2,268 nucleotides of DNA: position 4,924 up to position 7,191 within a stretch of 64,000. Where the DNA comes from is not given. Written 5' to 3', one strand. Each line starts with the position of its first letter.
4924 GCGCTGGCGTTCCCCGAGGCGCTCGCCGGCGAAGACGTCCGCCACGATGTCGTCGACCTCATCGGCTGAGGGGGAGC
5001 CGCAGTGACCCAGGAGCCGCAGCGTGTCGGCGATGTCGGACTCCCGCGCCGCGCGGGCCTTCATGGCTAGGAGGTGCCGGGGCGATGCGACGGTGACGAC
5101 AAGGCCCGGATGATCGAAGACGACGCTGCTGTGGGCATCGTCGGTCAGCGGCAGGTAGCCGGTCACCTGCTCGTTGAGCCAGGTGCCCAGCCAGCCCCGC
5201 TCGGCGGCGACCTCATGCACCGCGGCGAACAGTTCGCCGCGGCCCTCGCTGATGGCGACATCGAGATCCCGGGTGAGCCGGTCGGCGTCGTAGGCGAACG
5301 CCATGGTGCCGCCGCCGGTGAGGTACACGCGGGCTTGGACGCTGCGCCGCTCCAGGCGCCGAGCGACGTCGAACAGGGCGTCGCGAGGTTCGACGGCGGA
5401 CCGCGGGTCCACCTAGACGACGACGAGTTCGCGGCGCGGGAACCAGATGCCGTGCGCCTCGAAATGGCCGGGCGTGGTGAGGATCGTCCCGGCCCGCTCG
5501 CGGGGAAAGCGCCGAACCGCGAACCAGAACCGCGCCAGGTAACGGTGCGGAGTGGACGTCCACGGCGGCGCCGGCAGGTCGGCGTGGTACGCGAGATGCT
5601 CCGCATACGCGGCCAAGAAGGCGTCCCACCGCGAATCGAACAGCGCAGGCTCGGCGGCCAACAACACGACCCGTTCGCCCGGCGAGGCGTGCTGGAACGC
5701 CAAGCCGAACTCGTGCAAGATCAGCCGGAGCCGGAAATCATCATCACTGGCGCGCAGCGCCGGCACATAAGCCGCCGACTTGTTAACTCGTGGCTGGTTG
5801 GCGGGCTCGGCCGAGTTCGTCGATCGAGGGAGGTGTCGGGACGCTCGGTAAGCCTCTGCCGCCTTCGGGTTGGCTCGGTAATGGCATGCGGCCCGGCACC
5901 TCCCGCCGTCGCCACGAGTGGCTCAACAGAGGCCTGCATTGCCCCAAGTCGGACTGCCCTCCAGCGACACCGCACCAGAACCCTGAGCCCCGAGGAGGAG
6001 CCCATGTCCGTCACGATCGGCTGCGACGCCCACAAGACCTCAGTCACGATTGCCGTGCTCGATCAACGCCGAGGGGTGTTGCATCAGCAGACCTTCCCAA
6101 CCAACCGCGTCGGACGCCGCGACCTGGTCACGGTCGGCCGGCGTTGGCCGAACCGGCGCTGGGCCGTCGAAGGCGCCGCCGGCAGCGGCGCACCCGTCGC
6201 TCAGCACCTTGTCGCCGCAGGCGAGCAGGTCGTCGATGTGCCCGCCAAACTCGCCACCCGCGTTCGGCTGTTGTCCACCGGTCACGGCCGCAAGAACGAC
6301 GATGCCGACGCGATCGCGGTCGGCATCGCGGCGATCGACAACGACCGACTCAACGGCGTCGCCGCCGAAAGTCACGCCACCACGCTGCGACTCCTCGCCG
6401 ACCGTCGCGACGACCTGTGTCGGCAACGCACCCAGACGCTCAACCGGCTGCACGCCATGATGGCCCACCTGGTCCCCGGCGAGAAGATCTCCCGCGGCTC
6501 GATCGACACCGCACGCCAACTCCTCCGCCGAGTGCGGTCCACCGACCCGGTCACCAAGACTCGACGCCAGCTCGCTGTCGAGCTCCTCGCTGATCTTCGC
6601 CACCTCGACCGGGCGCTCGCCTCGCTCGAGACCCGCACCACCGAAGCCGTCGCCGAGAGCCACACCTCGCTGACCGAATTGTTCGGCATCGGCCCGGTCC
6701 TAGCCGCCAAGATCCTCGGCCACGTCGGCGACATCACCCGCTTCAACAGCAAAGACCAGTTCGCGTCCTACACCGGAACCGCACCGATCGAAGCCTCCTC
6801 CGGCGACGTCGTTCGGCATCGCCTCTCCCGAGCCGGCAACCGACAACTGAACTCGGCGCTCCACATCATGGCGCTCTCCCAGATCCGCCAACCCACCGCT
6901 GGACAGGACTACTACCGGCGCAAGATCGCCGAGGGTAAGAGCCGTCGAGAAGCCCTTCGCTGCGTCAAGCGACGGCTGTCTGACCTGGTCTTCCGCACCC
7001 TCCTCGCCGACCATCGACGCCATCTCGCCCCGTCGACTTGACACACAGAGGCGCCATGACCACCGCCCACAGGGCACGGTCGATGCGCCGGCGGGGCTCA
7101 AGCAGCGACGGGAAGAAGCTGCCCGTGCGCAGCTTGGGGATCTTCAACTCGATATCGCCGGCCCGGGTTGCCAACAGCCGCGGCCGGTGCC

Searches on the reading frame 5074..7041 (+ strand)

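Call 62: search_protein_families(library=pfam, proteins=[window:5074-7041:+], max_evalue=0.00001)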
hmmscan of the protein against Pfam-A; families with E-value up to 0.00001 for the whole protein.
window:5074-7041:+ (655 aa): 2 families
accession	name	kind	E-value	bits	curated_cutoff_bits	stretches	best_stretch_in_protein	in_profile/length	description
PF02371.22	Transposase_20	-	9.4e-23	80.9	21.3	1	532-615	3-87/87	Transposase IS116/IS110/IS902 family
PF01548.23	DEDD_Tnp_IS110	-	5.7e-20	72.1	29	1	315-468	1-155/155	Transposase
